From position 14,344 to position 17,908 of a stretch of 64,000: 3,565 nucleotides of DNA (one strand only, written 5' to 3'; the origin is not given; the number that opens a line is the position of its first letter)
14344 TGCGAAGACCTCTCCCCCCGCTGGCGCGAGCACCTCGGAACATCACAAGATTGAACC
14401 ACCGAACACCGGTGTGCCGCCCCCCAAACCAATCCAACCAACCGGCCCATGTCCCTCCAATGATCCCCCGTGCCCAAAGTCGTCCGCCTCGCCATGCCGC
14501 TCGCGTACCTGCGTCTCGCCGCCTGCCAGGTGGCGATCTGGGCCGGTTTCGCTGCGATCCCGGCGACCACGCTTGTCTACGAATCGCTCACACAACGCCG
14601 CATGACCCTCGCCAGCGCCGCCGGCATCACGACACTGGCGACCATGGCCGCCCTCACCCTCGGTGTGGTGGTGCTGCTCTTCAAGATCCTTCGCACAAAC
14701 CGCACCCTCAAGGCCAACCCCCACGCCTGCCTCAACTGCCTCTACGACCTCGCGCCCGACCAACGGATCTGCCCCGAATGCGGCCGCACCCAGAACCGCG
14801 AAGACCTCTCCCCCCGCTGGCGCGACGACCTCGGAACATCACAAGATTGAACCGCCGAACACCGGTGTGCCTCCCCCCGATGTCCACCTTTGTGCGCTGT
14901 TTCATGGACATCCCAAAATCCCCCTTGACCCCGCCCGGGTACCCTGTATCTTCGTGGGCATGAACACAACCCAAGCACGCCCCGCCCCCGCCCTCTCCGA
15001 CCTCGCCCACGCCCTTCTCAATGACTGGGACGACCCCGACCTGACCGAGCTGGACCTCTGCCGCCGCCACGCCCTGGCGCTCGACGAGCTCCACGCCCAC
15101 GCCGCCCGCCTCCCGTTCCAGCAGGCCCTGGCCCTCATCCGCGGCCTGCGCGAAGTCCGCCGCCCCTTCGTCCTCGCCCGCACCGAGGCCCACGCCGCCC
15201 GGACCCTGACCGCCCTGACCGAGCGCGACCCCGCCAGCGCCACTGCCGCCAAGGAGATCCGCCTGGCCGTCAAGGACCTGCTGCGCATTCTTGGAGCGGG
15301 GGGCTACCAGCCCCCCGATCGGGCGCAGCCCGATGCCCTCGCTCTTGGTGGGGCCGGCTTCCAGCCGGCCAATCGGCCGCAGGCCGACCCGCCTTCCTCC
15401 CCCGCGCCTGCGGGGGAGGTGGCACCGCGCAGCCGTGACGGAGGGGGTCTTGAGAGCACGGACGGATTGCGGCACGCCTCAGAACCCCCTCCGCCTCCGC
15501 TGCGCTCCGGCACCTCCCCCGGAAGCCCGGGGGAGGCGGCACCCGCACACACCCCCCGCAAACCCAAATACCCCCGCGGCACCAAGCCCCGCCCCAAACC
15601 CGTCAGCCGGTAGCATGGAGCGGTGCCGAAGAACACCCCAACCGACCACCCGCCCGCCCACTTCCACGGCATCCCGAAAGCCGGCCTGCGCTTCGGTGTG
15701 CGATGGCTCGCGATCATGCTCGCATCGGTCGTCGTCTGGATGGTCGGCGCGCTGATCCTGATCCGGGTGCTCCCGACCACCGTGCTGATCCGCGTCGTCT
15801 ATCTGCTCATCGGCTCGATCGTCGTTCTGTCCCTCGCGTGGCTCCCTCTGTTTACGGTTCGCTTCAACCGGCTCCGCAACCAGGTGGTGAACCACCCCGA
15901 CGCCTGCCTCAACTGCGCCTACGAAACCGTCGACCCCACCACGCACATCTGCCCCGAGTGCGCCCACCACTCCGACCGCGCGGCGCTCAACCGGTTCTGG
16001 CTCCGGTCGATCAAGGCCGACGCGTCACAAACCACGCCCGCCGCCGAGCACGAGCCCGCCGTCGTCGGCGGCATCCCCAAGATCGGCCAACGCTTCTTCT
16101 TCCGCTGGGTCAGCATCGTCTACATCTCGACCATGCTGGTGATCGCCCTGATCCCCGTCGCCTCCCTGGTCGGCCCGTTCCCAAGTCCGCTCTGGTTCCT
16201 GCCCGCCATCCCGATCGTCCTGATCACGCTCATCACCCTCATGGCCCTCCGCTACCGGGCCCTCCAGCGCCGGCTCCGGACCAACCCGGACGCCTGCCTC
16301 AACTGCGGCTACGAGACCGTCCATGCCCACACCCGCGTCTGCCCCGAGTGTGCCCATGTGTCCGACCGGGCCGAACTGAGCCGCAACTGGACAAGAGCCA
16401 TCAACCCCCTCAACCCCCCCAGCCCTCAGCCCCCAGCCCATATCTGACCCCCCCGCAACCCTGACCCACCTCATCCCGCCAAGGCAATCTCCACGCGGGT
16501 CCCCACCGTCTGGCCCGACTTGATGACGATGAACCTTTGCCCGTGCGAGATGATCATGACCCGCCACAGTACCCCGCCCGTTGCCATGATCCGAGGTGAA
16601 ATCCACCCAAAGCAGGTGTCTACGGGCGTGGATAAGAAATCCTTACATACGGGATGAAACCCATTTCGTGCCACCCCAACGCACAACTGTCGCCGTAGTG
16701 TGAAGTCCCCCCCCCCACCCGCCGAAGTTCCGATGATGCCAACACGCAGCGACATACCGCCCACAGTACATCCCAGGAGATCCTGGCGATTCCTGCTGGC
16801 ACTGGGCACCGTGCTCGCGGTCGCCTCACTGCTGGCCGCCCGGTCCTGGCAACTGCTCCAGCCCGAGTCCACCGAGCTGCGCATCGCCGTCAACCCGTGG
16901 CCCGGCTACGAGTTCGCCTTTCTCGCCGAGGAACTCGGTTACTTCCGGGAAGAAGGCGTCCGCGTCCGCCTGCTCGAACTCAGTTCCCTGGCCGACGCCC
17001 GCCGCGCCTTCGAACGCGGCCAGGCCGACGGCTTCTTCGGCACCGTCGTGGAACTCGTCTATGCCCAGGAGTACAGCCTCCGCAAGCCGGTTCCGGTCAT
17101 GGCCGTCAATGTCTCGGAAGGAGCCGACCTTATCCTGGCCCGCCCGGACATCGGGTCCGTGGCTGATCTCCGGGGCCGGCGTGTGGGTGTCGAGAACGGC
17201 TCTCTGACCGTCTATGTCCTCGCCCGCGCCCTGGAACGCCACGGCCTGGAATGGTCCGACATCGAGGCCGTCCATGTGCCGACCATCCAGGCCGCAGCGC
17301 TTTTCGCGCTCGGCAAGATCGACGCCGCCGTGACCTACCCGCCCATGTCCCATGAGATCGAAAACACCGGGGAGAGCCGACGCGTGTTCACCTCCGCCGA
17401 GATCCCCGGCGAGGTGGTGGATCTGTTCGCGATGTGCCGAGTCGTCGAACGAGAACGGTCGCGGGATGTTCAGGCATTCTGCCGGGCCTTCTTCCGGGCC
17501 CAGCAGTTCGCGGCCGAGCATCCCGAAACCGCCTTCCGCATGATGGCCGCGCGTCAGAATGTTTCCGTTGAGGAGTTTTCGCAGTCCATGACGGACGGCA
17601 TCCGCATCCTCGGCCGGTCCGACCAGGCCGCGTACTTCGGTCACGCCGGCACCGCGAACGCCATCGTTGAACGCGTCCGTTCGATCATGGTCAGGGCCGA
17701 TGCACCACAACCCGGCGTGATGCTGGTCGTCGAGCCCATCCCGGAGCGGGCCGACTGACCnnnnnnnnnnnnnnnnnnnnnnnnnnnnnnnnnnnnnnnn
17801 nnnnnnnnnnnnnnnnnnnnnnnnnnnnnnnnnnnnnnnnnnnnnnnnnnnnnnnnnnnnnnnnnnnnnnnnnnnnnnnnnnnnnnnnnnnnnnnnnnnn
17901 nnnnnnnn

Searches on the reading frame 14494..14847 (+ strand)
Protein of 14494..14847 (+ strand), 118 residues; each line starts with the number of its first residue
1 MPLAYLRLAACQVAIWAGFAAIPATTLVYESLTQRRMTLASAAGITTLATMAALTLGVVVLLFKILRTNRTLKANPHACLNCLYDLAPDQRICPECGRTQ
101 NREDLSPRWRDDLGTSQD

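Call 68: search_protein_families(library=pfam, proteins=[window:14494-14847:+], max_evalue=1)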
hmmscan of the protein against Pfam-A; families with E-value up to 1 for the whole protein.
seq(118 aa): 5 families
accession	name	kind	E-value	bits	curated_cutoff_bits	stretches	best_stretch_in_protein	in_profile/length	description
PF12773.13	DZR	-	0.00059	20.4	27.3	1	76-97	24-45/45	Double zinc ribbon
PF20576.3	HEWD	-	0.026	14.7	27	1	87-110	7-30/61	HEWD domain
PF18912.6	DZR_2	-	0.057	13.7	27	1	76-99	21-45/56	Double zinc ribbon domain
PF13240.11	Zn_Ribbon_1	-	0.067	13.5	25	1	79-98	2-21/23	zinc-ribbon domain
PF13248.11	Zn_ribbon_3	-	0.27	11.2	27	1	86-97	11-23/26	zinc-ribbon domain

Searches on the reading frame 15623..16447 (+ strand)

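Call 50: search_protein_families(library=padloc, proteins=[window:15623-16447:+], max_evalue=0.1)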
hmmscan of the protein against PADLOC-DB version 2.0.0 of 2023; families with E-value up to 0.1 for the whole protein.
window:15623-16447:+ (274 aa): 0 families

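Call 68: search_protein_families(library=pfam, proteins=[window:15623-16447:+], max_evalue=1)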
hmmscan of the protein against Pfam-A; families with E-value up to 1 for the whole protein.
window:15623-16447:+ (274 aa): 13 families
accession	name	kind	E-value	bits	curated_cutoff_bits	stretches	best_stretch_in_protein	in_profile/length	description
PF12773.13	DZR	-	6.8e-06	26.6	27.3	2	222-243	24-44/45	Double zinc ribbon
PF18912.6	DZR_2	-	0.0019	18.4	27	2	222-245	7-29/56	Double zinc ribbon domain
PF14319.11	Zn_Tnp_IS91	-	0.0021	18.4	26.3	1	222-249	38-68/90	Transposase zinc-binding domain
PF10217.14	DUF2039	-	0.0048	17.6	27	1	217-246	49-79/89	Uncharacterized conserved protein (DUF2039)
PF14206.11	Cys_rich_CPCC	-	0.047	13.9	24.5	0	94-123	2-34/75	Cysteine-rich CPCC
PF17032.10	Zn_ribbon_15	-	0.068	14.4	28.9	0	224-243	54-72/73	zinc-ribbon family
PF01907.25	Ribosomal_L37e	-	0.091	13.3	27.6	1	224-256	17-48/53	Ribosomal protein L37e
PF13248.11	Zn_ribbon_3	-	0.11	12.4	27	0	237-251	2-17/26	zinc-ribbon domain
PF21349.2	RUBY_RBDX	-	0.13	12.2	26.5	1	225-248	3-27/30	Rubrerythrin, rubredoxin-like domain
PF13597.11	NRDD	-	0.16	11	26.2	1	215-248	501-532/562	Anaerobic ribonucleoside-triphosphate reductase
PF10235.14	Cript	-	0.17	13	25.5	0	92-118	45-71/90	Microtubule-associated protein CRIPT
PF08772.16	Zn_ribbon_NOB1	-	0.21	12.1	24.9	0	89-116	5-32/72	Nin one binding (NOB1) Zn-ribbon like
PF08788.16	NHR2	-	0.23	11.7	27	1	81-129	10-59/67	NHR2 domain like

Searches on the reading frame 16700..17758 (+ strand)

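Call 82: search_protein_families(library=pfam, proteins=[window:16700-17758:+], max_evalue=0.00001)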
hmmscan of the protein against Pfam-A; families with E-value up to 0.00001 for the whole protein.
window:16700-17758:+ (352 aa): 2 families
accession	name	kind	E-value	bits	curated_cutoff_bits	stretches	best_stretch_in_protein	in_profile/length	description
PF13379.11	NMT1_2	-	7.7e-22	78.8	24.7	1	54-278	2-244/252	NMT1-like family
PF09084.16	NMT1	-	7.8e-22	78.7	20.5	1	73-278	7-216/216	NMT1/THI5 like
